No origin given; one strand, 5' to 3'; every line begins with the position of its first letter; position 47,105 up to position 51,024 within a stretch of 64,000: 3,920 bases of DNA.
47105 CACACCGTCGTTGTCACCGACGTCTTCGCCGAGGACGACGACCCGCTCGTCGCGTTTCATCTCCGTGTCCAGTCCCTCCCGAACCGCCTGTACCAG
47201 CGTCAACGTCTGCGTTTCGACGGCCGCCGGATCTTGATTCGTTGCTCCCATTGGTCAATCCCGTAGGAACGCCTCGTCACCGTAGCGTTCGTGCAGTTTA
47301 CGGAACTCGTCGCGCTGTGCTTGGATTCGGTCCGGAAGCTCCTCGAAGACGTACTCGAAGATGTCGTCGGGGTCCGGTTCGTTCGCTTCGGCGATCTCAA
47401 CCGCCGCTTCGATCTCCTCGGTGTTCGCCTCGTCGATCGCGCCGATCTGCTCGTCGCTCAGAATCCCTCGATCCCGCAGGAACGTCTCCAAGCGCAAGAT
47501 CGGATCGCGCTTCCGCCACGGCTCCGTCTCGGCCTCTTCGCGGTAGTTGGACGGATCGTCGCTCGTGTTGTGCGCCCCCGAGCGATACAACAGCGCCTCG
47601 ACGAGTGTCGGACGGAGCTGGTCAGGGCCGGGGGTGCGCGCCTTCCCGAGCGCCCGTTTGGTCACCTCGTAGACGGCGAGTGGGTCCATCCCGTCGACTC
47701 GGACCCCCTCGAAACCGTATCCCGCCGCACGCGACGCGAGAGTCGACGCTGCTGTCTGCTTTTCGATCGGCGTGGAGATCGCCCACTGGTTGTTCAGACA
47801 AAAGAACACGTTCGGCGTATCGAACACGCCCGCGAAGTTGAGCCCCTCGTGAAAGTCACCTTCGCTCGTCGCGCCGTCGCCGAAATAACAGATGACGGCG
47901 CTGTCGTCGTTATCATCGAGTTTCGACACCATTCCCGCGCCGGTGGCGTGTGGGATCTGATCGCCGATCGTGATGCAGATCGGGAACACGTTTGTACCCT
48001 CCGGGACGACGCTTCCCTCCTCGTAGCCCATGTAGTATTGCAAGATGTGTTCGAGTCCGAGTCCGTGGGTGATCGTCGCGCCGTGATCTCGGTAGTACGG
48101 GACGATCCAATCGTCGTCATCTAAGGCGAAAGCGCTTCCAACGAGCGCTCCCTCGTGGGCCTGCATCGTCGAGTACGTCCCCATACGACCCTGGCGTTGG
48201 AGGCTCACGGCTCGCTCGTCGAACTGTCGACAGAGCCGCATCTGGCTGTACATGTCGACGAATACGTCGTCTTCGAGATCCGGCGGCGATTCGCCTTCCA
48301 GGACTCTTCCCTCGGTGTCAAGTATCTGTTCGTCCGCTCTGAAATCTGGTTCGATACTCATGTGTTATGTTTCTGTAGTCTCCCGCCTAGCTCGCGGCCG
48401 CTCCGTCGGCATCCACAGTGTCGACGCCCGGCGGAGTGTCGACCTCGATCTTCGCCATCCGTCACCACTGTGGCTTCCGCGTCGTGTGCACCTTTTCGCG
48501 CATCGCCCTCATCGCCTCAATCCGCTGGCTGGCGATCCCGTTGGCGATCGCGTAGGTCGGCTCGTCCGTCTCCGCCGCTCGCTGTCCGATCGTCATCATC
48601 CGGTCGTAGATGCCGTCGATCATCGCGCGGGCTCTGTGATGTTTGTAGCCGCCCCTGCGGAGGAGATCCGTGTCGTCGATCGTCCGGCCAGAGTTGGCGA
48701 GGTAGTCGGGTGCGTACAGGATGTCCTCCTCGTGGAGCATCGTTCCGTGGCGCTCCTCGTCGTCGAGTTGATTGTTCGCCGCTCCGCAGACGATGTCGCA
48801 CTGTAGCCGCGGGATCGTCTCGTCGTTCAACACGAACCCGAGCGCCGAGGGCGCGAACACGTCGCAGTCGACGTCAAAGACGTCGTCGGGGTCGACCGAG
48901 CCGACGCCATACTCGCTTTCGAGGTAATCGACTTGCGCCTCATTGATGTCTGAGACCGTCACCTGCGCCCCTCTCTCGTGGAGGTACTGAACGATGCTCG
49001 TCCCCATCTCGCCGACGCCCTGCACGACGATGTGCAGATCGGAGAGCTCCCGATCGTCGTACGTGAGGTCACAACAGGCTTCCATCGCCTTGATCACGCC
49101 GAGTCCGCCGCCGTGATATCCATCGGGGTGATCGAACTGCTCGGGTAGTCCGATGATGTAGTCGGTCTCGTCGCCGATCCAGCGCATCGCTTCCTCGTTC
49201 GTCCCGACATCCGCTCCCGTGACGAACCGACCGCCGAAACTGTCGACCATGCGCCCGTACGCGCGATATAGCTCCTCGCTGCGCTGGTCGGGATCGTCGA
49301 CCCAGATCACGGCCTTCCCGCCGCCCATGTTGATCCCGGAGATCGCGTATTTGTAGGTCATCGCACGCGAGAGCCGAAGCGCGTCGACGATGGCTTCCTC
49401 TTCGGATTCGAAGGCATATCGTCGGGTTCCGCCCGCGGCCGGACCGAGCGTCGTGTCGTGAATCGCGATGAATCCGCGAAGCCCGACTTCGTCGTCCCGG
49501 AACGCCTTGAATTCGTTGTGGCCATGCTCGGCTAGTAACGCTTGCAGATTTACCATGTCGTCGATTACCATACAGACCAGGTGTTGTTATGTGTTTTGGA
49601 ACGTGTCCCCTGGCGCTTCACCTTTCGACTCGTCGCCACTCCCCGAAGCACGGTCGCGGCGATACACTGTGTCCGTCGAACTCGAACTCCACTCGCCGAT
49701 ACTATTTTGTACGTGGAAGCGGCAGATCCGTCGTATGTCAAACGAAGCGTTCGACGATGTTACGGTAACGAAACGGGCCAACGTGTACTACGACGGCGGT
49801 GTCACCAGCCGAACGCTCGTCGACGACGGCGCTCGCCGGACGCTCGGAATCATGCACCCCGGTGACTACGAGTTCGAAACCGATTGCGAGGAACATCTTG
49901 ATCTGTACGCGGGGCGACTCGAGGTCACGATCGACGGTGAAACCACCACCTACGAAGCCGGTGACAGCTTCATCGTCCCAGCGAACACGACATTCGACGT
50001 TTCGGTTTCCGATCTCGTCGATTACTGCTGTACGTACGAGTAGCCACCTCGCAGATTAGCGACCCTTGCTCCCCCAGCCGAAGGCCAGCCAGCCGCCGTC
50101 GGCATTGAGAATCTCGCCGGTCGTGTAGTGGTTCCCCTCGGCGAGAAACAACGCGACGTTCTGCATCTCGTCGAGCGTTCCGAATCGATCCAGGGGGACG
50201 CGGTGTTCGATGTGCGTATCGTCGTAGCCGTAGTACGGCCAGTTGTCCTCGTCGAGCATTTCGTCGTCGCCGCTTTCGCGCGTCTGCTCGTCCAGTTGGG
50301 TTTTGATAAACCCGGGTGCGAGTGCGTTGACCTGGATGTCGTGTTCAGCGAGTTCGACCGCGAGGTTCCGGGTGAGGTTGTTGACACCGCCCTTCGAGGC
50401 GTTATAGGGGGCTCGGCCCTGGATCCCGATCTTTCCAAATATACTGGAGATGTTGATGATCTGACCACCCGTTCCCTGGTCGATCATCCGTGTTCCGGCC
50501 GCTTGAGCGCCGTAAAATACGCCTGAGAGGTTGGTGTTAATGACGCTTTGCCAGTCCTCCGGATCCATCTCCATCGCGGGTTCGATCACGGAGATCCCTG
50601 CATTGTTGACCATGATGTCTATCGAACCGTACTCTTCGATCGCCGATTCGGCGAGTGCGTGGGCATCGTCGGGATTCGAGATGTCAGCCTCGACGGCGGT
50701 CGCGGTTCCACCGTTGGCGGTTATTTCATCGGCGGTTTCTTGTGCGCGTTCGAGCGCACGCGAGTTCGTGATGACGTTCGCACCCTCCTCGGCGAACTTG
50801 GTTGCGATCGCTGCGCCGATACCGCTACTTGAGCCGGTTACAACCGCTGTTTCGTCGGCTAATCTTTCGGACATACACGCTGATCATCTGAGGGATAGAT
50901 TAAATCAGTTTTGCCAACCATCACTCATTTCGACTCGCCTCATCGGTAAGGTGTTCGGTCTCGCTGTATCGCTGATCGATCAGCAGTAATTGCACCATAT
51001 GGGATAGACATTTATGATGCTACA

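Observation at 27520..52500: ~25-kb IclR-associated catabolic island for an unidentified N-containing substrate (best candidate for an undescribed system)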

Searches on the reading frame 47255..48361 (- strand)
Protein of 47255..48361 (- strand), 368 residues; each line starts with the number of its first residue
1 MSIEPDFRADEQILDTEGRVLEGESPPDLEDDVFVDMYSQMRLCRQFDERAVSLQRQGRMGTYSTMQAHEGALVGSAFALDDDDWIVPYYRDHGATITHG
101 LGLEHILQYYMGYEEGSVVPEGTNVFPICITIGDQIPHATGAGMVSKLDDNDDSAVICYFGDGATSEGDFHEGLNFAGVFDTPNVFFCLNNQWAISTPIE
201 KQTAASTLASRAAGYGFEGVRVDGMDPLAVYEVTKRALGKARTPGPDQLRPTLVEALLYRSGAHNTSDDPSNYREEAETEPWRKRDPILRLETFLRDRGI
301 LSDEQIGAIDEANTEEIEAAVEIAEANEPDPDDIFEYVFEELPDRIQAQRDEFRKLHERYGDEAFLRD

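Call 4: search_protein_families(library=pfam, proteins=[window:47255-48361:-])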
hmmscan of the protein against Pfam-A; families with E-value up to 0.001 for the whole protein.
window:47255-48361:- (368 aa): 2 families
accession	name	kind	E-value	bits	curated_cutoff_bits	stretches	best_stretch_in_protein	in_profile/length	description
PF00676.26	E1_dh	-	1.5e-80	270.8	22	1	40-327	3-294/300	Dehydrogenase E1 component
PF02775.26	TPP_enzyme_C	-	3.7e-05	24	21.9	1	128-257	26-141/151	Thiamine pyrophosphate enzyme, C-terminal TPP binding domain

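Call 6: search_protein_families(library=ncbifam, proteins=[window:47255-48361:-], max_evalue=0.00001)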
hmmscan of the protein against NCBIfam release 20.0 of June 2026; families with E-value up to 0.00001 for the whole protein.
window:47255-48361:- (368 aa): 3 families
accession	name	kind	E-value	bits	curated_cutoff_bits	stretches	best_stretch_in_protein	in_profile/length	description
TIGR03181.1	PDH_E1_alph_x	equivalog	5.3e-127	423.4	411.35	1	12-352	4-340/341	pyruvate dehydrogenase (acetyl-transferring) E1 component subunit alpha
TIGR03182.1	PDH_E1_alph_y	equivalog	1.3e-61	208.3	393.85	1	34-339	4-314/315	pyruvate dehydrogenase (acetyl-transferring) E1 component subunit alpha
NF004559.0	PRK05899.2-5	equivalog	5.7e-11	41.4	488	1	132-240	128-236/627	transketolase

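Call 102: search_solved_structures(query=window:47255-48361:-, max_evalue=1e-30)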
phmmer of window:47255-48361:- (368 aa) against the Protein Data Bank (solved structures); distinct sequences matched with E-value up to 1e-30: 28.
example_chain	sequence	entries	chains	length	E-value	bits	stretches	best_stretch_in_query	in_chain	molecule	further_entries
1w85_A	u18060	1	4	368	2.5e-79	270.3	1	12-355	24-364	PYRUVATE DEHYDROGENASE E1 COMPONENT, ALPHA SUBUNIT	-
3duf_A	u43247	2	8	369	2.6e-79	270.3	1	12-355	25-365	Pyruvate dehydrogenase E1 component subunit alpha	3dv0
3dva_A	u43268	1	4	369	1.3e-78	268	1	12-355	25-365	Pyruvate dehydrogenase E1 component subunit alpha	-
1w88_A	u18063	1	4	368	3.3e-78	266.6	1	12-355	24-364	PYRUVATE DEHYDROGENASE E1 COMPONENT, ALPHA SUBUNIT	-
1x7y_A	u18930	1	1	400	1.3e-62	215.3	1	12-363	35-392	2-oxoisovalerate dehydrogenase alpha subunit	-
1dtw_A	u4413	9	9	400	6.4e-62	213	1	12-363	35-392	BRANCHED-CHAIN ALPHA-KETO ACID DEHYDROGENASE ALPHA SUBUNIT | 2-OXOISOVALERATE DEHYDROGENASE ALPHA SUBUNIT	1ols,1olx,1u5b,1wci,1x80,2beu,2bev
1x7z_A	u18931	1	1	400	6.4e-62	213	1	12-363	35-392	2-oxoisovalerate dehydrogenase alpha subunit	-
2j9f_A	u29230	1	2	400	8.8e-62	212.6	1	12-363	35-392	2-OXOISOVALERATE DEHYDROGENASE ALPHA SUBUNIT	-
1x7w_A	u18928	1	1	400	8.8e-62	212.6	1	12-363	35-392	2-oxoisovalerate dehydrogenase alpha subunit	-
1x7x_A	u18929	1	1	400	8.9e-62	212.6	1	12-363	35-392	2-oxoisovalerate dehydrogenase alpha subunit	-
2bff_A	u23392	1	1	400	1.2e-61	212.1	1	12-363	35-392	2-OXOISOVALERATE DEHYDROGENASE ALPHA SUBUNIT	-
1olu_A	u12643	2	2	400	1.6e-60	208.5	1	12-363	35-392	2-OXOISOVALERATE DEHYDROGENASE ALPHA SUBUNIT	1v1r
1v16_A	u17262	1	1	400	5.6e-60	206.6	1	12-363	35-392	2-OXOISOVALERATE DEHYDROGENASE ALPHA SUBUNIT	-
2bfe_A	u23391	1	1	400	5.7e-60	206.6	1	12-363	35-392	2-OXOISOVALERATE DEHYDROGENASE ALPHA SUBUNIT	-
2bfb_A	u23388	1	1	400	7.7e-60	206.2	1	12-363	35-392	2-OXOISOVALERATE DEHYDROGENASE ALPHA SUBUNIT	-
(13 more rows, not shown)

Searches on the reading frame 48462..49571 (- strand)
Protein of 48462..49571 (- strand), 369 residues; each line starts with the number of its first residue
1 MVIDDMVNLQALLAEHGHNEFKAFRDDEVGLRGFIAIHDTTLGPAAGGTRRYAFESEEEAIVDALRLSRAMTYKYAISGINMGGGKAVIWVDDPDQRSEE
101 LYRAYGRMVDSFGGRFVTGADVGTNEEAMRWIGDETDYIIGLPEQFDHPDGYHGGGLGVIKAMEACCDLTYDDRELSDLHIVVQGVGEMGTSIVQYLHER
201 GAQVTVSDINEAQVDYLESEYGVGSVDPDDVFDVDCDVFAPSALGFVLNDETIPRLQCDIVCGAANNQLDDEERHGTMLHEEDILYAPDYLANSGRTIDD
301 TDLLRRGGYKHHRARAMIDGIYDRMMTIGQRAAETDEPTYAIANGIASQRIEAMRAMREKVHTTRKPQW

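Call 4: search_protein_families(library=pfam, proteins=[window:48462-49571:-])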
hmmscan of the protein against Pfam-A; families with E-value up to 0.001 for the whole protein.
window:48462-49571:- (369 aa): 4 families
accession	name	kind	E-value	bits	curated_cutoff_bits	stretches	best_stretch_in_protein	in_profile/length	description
PF02812.23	ELFV_dehydrog_N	-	6.3e-25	87.8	25.3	1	31-137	21-128/129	Glu/Leu/Phe/Val dehydrogenase, dimerisation domain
PF00208.27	ELFV_dehydrog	-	1e-12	48.7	23.4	1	222-295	98-172/241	Glutamate/Leucine/Phenylalanine/Valine dehydrogenase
PF21799.2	MurD-like_N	-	0.0002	22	27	1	180-212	2-34/88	Mur ligase MurD-like, N-terminal domain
PF02254.24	TrkA_N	-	0.00032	21.4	23.8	1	181-221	1-41/116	TrkA-N domain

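Call 6: search_protein_families(library=ncbifam, proteins=[window:48462-49571:-], max_evalue=0.00001)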
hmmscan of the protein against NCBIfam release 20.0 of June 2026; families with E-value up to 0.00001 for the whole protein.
window:48462-49571:- (369 aa): 4 families
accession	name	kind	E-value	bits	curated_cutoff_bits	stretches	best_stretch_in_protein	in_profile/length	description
NF035922.1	Trp_DH_ScyB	equivalog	2.2e-93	313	600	1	13-355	6-343/346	tryptophan dehydrogenase ScyB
NF041398.1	GluDhGdhB_Halo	equivalog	2.2e-23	82.8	620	1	31-296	51-339/410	glutamate dehydrogenase GdhB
NF040817.1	GdhA_Arch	equivalog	1.7e-14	53.8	750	1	32-296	55-347/419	glutamate dehydrogenase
NF006929.0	PRK09414.1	equivalog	8.4e-06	25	536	0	32-98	78-139/445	NADP-specific glutamate dehydrogenase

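Call 29: search_solved_structures(query=window:48462-49571:-, show_alignments=2)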
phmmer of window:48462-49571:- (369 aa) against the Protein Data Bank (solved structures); distinct sequences matched with E-value up to 0.001: 56.
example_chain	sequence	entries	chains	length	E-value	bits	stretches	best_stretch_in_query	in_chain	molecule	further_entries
6acf_A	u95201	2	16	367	3.9e-89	302.7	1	18-359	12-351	Leucine dehydrogenase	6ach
8gxd_A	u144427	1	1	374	2.7e-84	286.7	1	23-360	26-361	Glu/Leu/Phe/Val dehydrogenase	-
3vpx_A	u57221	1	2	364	2e-82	280.6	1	19-355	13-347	Leucine dehydrogenase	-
8hpe_A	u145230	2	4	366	1.3e-81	277.9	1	15-358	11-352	Leucine dehydrogenase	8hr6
1leh_A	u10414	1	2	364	7.6e-81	275.4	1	18-358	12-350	LEUCINE DEHYDROGENASE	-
5b37_A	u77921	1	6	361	1.1e-77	265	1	14-360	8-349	Tryptophan dehydrogenase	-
7vid_A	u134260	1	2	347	1.7e-54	188.7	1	25-347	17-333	Leucine dehydrogenase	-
1bxg_A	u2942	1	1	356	4.5e-45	157.7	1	26-301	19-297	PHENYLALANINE DEHYDROGENASE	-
1c1x_A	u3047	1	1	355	5.2e-45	157.5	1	26-301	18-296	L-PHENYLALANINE DEHYDROGENASE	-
1bw9_A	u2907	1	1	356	5.7e-45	157.3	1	26-301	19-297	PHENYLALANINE DEHYDROGENASE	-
1bw9_B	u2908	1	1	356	6.5e-45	157.2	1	26-301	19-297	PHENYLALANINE DEHYDROGENASE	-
1c1x_B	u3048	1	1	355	6.7e-45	157.1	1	27-301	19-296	PROTEIN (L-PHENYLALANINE DEHYDROGENASE)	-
1c1d_B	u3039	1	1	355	7.1e-45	157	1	26-301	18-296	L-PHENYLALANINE DEHYDROGENASE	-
1c1d_A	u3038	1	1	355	7.4e-45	157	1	28-301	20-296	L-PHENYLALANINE DEHYDROGENASE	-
1bxg_B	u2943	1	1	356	8.4e-45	156.8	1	28-301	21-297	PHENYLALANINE DEHYDROGENASE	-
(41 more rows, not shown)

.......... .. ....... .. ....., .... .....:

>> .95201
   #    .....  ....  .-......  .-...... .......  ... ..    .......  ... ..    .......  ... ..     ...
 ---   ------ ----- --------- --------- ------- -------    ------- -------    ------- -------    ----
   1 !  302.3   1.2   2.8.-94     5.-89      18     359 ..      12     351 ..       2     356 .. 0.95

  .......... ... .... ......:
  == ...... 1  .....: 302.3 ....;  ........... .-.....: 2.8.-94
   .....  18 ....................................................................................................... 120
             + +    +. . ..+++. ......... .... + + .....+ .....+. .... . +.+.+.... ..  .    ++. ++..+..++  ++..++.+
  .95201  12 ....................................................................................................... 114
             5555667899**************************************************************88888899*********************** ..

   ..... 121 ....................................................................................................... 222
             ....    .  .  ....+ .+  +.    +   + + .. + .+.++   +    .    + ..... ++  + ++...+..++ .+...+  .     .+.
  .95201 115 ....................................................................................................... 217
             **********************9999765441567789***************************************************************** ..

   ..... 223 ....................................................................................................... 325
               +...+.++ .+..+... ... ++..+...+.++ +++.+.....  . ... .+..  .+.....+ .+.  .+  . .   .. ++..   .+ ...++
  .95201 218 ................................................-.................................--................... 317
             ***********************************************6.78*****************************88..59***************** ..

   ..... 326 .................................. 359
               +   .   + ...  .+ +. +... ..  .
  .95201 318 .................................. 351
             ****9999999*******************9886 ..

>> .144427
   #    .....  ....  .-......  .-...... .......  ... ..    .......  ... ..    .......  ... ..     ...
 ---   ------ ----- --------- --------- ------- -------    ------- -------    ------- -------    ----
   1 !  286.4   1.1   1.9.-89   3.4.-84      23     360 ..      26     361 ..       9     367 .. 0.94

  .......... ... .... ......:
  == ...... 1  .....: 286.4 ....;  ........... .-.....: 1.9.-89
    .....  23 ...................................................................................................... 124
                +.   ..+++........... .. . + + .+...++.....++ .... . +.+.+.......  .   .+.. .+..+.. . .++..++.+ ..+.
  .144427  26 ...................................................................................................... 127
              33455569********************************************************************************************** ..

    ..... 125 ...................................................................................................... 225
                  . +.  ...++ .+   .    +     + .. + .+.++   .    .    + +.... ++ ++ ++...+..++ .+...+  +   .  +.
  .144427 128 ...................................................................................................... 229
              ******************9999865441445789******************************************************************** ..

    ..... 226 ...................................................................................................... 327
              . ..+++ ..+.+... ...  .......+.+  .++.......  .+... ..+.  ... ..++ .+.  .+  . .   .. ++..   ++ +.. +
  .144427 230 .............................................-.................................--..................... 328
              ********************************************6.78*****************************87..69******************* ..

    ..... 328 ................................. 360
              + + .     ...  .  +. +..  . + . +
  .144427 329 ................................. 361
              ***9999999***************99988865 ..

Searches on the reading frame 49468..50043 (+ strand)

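Call 4: search_protein_families(library=pfam, proteins=[window:49468-50043:+])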
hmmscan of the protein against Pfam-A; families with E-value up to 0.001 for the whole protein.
window:49468-50043:+ (191 aa): 4 families
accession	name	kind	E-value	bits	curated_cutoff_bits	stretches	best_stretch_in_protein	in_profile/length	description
PF06865.17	Ppnp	-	9e-28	96.9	25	1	103-190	2-92/92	Pyrimidine/purine nucleoside phosphorylase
PF07883.17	Cupin_2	-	3.3e-07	30.4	27.2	1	148-178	26-56/70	Cupin domain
PF05899.18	Cupin_3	-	8.4e-06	25.8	23.5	1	129-182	14-68/74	EutQ-like cupin domain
PF06249.18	EutQ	-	7.4e-05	23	21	1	118-186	71-141/152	Ethanolamine utilisation protein EutQ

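Call 6: search_protein_families(library=ncbifam, proteins=[window:49468-50043:+], max_evalue=0.00001)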
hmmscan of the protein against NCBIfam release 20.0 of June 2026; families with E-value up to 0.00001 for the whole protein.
window:49468-50043:+ (191 aa): 1 family
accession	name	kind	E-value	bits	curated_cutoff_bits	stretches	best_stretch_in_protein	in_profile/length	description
NF007875.0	PRK10579.1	equivalog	3.8e-12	46.3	143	1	104-190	4-93/94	pyrimidine/purine nucleoside phosphorylase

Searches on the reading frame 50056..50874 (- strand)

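Call 4: search_protein_families(library=pfam, proteins=[window:50056-50874:-])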
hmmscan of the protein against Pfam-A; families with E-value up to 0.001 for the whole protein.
window:50056-50874:- (272 aa): 5 families
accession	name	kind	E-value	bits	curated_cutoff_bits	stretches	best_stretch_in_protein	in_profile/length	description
PF00106.31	adh_short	-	3e-60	203.5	26.6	1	9-200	2-192/195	short chain dehydrogenase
PF13561.12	adh_short_C2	-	3.3e-57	194.2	27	1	16-262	5-235/236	Enoyl-(Acyl carrier protein) reductase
PF08659.16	KR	-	1.3e-15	58.2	22.6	1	9-167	2-159/180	KR domain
PF01370.27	Epimerase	-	0.00028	20.8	20.9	1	11-110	2-90/240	NAD dependent epimerase/dehydratase family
PF03807.23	F420_oxidored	-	0.00077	20.5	21.6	0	19-61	10-57/94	NADP oxidoreductase coenzyme F420-dependent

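Call 6: search_protein_families(library=ncbifam, proteins=[window:50056-50874:-], max_evalue=0.00001)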
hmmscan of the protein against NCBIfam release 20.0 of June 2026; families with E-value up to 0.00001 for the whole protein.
window:50056-50874:- (272 aa): 227 families (the best 25 are shown)
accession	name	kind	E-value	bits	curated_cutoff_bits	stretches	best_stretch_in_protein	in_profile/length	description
TIGR01830.1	3oxo_ACP_reduc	equivalog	8e-66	222.1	297.75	1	10-261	1-237/239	3-oxoacyl-[acyl-carrier-protein] reductase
NF005559.1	PRK07231.1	subfamily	2e-64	217.5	215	1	4-263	1-248/249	glucose 1-dehydrogenase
NF004791.0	PRK06138.1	equivalog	4.3e-64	216.2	312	1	4-264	2-251/252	SDR family oxidoreductase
NF004198.0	PRK05653.1-3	equivalog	2.7e-63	213.7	296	1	3-262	3-246/248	3-oxoacyl-ACP reductase FabG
NF009093.0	PRK12429.1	subfamily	1e-60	205.3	258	1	5-264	3-258/259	3-hydroxybutyrate dehydrogenase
NF006070.0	PRK08213.1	subfamily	8.9e-60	202.4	279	1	5-262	10-256/259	gluconate 5-dehydrogenase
NF052558.1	MBtsdlDhBudC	equivalog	1.1e-59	202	270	1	7-264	3-243/250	meso-2,3-butanediol dehydrogenase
NF006493.1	PRK08936.1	subfamily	8.3e-59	199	420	1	2-264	2-252/261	glucose-1-dehydrogenase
NF009384.0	PRK12743.1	equivalog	3.4e-58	196.9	264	1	6-264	5-249/258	SDR family oxidoreductase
TIGR01832.1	kduD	equivalog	6.4e-58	196.2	338.85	1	5-264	3-247/248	2-dehydro-3-deoxy-D-gluconate 5-dehydrogenase KduD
NF004197.0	PRK05653.1-1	equivalog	1.7e-57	194.9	332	1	1-262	1-246/249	3-oxoacyl-ACP reductase FabG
NF009466.0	PRK12826.1-2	subfamily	7.2e-57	192.7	222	1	8-261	4-243/248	3-oxoacyl-ACP reductase FabG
TIGR01963.1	PHB_DH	subfamily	6.4e-56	189.4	307.05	1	8-264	2-254/255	3-hydroxybutyrate dehydrogenase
NF005390.0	PRK06935.1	equivalog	7.8e-56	189.3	369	1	4-264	12-257/258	2-dehydro-3-deoxy-D-gluconate 5-dehydrogenase KduD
NF053807.1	RhamDHLra1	equivalog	1.9e-54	185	400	1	5-262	2-247/252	L-rhamnose 1-dehydrogenase Lra1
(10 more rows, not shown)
